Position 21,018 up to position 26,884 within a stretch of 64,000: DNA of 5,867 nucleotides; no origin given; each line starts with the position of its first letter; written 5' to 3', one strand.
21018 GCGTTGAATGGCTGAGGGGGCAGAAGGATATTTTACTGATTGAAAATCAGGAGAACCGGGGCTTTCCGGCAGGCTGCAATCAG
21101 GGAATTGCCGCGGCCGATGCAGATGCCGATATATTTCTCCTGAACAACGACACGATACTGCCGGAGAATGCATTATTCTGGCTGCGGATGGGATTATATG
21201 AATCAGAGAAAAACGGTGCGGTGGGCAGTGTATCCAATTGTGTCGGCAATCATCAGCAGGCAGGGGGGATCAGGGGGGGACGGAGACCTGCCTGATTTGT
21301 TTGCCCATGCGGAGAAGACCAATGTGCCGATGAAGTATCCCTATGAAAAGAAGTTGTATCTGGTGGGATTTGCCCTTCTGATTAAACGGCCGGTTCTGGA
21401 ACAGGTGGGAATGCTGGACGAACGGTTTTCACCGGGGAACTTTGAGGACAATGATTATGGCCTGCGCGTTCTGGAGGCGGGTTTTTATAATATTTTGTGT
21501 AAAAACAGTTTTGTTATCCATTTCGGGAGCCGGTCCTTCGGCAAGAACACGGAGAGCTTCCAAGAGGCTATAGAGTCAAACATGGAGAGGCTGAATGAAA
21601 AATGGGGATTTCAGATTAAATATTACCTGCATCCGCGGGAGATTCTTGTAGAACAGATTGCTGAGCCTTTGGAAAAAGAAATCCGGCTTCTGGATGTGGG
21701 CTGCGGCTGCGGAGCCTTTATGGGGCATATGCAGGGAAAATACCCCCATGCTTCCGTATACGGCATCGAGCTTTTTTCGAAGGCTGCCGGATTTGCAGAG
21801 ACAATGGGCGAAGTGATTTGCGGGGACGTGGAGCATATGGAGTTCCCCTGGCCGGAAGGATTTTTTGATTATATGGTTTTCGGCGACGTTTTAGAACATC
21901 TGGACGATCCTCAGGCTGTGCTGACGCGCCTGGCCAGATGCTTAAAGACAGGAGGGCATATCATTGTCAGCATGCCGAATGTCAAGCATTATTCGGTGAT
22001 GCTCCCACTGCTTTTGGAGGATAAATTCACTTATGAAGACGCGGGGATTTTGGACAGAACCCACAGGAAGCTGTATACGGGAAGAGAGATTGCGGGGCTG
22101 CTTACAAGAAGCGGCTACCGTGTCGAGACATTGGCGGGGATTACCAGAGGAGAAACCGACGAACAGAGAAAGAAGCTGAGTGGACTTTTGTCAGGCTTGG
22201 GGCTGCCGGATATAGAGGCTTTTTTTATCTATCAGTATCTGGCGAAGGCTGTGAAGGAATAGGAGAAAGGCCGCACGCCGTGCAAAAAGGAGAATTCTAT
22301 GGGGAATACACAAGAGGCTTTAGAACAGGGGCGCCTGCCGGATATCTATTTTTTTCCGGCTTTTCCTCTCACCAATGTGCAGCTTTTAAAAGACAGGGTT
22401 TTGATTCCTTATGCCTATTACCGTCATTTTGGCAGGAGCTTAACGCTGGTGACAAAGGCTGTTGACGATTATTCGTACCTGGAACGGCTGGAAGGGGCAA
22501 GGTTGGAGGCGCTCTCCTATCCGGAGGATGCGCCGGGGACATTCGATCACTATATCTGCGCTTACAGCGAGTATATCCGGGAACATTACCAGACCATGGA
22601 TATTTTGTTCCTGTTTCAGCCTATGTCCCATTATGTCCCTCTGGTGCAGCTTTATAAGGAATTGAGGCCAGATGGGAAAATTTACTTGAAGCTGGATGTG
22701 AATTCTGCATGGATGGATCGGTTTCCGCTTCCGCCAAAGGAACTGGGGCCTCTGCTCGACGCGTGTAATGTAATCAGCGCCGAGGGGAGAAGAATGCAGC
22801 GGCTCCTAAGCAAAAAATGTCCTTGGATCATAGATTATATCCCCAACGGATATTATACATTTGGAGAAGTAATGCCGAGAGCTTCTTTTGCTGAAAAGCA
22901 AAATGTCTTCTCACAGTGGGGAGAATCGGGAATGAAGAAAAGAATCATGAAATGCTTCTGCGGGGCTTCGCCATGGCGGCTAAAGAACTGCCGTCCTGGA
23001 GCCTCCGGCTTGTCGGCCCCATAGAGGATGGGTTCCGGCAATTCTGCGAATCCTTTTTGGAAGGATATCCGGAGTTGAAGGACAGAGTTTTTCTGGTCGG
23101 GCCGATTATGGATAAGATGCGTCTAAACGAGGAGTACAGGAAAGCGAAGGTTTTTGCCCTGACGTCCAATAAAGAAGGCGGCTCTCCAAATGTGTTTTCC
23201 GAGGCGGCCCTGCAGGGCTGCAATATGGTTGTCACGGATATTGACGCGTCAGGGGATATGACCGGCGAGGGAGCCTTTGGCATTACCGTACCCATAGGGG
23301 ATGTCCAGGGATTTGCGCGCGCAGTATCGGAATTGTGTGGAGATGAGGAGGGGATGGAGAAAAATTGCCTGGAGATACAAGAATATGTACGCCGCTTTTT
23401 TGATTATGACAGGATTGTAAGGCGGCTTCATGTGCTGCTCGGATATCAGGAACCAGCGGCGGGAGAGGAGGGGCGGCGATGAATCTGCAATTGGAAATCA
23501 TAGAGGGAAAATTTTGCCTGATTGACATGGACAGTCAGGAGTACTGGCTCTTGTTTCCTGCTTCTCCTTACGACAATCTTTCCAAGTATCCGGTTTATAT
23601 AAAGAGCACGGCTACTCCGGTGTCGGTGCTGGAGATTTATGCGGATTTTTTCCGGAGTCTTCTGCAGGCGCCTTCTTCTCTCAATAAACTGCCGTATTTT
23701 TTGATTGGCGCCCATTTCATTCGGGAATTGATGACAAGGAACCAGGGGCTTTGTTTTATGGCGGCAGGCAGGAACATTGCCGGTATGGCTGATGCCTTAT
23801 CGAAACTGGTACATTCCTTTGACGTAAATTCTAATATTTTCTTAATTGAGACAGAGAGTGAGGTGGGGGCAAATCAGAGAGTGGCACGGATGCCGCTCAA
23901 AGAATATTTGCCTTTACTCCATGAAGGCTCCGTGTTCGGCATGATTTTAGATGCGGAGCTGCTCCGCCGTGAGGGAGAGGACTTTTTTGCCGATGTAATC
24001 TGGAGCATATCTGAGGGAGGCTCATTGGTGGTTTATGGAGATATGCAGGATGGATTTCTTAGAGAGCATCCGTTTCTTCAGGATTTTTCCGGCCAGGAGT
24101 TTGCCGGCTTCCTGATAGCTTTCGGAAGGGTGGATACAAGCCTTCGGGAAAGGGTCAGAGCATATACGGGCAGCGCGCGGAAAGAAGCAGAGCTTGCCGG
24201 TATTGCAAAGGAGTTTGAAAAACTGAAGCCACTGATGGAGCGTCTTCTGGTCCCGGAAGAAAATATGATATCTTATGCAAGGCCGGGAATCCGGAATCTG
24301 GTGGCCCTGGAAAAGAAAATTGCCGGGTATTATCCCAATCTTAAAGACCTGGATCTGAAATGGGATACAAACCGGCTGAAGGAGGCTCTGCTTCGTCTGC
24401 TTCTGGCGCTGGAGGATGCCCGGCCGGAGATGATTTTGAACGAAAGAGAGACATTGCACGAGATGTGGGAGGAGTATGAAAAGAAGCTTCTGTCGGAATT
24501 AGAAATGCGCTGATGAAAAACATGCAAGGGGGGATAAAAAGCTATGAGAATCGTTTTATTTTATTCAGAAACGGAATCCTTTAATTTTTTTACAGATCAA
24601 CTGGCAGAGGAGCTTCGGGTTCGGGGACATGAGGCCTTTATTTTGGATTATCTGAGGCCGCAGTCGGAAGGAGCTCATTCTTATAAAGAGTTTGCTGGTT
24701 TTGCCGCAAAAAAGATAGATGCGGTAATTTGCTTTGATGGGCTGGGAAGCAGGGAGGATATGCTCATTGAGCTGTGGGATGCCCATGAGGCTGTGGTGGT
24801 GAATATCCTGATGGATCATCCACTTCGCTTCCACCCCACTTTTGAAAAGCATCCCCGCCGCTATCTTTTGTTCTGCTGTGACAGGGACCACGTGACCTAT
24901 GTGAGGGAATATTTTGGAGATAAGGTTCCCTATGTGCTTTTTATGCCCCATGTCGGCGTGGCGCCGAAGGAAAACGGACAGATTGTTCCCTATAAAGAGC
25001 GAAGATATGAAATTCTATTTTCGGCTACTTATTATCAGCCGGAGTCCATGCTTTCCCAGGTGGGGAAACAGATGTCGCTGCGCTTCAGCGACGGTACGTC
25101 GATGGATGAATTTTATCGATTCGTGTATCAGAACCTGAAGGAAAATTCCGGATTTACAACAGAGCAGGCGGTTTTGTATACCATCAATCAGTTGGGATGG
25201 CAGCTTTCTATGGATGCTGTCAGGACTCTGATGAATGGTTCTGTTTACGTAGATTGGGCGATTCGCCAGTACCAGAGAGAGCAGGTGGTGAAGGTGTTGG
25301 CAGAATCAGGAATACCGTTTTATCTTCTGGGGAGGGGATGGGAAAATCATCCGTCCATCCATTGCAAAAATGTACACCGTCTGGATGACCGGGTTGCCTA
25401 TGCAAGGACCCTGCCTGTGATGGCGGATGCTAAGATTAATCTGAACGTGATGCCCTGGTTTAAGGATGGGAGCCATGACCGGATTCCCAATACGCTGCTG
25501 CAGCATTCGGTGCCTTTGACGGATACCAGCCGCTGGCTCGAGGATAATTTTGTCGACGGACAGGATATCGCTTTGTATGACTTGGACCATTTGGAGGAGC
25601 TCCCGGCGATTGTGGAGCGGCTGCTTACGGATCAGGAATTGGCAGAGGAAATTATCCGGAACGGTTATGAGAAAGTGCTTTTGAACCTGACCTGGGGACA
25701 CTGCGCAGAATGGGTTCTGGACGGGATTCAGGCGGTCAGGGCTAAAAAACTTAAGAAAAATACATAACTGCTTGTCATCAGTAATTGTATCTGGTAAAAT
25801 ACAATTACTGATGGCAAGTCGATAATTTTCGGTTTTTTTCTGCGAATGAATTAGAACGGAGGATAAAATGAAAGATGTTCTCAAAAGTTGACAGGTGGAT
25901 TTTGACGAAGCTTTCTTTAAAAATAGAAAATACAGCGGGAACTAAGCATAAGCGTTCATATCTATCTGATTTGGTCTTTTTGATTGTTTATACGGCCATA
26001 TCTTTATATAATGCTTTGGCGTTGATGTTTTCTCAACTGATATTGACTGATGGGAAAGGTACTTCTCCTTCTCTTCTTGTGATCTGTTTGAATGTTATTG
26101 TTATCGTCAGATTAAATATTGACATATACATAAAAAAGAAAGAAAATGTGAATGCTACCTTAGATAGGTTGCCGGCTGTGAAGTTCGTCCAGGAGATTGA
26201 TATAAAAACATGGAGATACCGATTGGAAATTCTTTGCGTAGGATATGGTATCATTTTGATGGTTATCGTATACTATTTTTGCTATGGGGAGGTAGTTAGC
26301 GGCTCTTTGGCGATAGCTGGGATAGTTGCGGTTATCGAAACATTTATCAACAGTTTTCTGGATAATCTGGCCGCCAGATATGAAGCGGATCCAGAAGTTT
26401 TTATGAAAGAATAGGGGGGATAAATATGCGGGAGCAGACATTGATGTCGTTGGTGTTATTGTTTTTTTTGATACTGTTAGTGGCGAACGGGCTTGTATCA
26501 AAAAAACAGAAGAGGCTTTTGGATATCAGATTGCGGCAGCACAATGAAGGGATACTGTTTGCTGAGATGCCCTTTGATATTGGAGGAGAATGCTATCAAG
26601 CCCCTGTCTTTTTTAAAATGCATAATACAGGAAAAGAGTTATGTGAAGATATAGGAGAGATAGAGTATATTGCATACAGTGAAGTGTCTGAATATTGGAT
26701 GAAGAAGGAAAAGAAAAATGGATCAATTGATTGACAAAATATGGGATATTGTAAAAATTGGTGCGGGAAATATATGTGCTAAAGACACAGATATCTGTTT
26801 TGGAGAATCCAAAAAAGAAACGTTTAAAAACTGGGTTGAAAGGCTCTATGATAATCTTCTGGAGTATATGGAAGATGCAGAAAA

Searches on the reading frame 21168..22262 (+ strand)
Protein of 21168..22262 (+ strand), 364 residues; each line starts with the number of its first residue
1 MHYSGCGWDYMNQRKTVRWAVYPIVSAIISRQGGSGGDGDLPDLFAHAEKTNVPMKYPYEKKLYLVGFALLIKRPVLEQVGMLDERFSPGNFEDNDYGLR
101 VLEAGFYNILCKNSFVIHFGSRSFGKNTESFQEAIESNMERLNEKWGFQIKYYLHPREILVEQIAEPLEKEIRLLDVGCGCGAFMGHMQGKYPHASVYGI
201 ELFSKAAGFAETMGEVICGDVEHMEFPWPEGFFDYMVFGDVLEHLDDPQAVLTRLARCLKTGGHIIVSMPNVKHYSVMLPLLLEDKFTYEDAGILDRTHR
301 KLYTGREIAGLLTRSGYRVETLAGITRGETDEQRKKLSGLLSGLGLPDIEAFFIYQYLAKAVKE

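Call 8: search_protein_families(library=pfam, proteins=[window:21168-22262:+], max_evalue=0.001)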
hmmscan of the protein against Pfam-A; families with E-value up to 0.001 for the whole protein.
window:21168-22262:+ (364 aa): 7 families
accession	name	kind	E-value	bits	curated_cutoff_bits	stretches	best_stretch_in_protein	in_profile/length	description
PF13489.12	Methyltransf_23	-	9.9e-23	81.1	27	1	161-321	13-163/164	Methyltransferase domain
PF08241.18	Methyltransf_11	-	2.8e-16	60.4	21.2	1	175-267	1-95/95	Methyltransferase domain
PF13649.12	Methyltransf_25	-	7.6e-12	46.2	27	1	175-263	2-97/97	Methyltransferase domain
PF08242.18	Methyltransf_12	-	1.2e-11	45.6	30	1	175-265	1-98/98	Methyltransferase domain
PF13847.12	Methyltransf_31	-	5.6e-11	42.8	27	1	169-275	2-114/145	Methyltransferase domain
PF07021.18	MetW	-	7.1e-10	39.3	21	1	163-287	6-127/193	Methionine biosynthesis protein MetW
PF00891.24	Methyltransf_2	-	5.4e-05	23.1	22.3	1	122-267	19-164/210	O-methyltransferase domain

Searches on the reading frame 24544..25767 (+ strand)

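Call 8: search_protein_families(library=pfam, proteins=[window:24544-25767:+], max_evalue=0.001)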
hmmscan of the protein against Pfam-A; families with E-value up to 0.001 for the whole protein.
window:24544-25767:+ (407 aa): 1 family
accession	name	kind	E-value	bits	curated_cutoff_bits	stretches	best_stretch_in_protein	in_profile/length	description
PF13524.12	Glyco_trans_1_2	-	1.6e-13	51.3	25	1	246-391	3-142/144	Glycosyl transferase-like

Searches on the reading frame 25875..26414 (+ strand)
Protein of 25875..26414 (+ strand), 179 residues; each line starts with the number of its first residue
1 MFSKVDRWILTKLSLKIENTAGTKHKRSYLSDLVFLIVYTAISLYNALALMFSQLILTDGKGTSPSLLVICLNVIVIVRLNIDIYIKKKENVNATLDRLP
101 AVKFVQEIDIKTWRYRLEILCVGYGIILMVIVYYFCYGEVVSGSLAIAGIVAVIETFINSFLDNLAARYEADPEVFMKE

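Call 4: search_protein_families(library=pfam, proteins=[window:25875-26414:+], max_evalue=1)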
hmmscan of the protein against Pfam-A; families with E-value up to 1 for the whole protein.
window:25875-26414:+ (179 aa): 2 families
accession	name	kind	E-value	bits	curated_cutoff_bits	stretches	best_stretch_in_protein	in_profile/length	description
PF09834.14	DUF2061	-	0.085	13.7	23.1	1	140-161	21-42/52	Predicted membrane protein (DUF2061)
PF20152.4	DUF6534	-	0.14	13.7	28.2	0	116-169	28-79/80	Family of unknown function (DUF6534)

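Call 5: search_protein_families(library=padloc, proteins=[window:25875-26414:+], max_evalue=1)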
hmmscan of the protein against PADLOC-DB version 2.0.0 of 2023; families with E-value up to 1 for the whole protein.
window:25875-26414:+ (179 aa): 0 families

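Call 6: search_protein_families(library=ncbifam, proteins=[window:25875-26414:+], max_evalue=1)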
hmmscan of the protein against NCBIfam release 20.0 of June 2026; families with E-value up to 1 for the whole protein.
window:25875-26414:+ (179 aa): 0 families

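Call 7: search_protein_families(library=phrogs, proteins=[window:25875-26414:+], max_evalue=1)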
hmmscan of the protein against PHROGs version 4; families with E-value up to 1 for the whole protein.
window:25875-26414:+ (179 aa): 3 families
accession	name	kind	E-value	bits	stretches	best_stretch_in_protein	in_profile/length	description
phrog_9989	-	unknown function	0.04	15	1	126-171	22-65/99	-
phrog_34131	-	unknown function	0.054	14.6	1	79-116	7-43/51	-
phrog_30364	-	unknown function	0.67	11.4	1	122-167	29-76/77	-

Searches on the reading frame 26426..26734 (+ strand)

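Call 4: search_protein_families(library=pfam, proteins=[window:26426-26734:+], max_evalue=1)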
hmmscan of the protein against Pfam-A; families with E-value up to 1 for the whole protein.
window:26426-26734:+ (102 aa): 0 families

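Call 5: search_protein_families(library=padloc, proteins=[window:26426-26734:+], max_evalue=1)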
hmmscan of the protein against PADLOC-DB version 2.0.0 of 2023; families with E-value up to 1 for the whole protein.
window:26426-26734:+ (102 aa): 0 families

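Call 6: search_protein_families(library=ncbifam, proteins=[window:26426-26734:+], max_evalue=1)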
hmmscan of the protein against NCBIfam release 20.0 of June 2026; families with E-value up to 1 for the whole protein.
window:26426-26734:+ (102 aa): 1 family
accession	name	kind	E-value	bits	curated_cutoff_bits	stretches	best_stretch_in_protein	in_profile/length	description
NF047648.1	MIGRI_fam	equivalog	0.027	14.6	28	1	6-32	5-31/55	protein MIGRI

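Call 7: search_protein_families(library=phrogs, proteins=[window:26426-26734:+], max_evalue=1)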
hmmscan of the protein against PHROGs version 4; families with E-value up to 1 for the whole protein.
window:26426-26734:+ (102 aa): 0 families
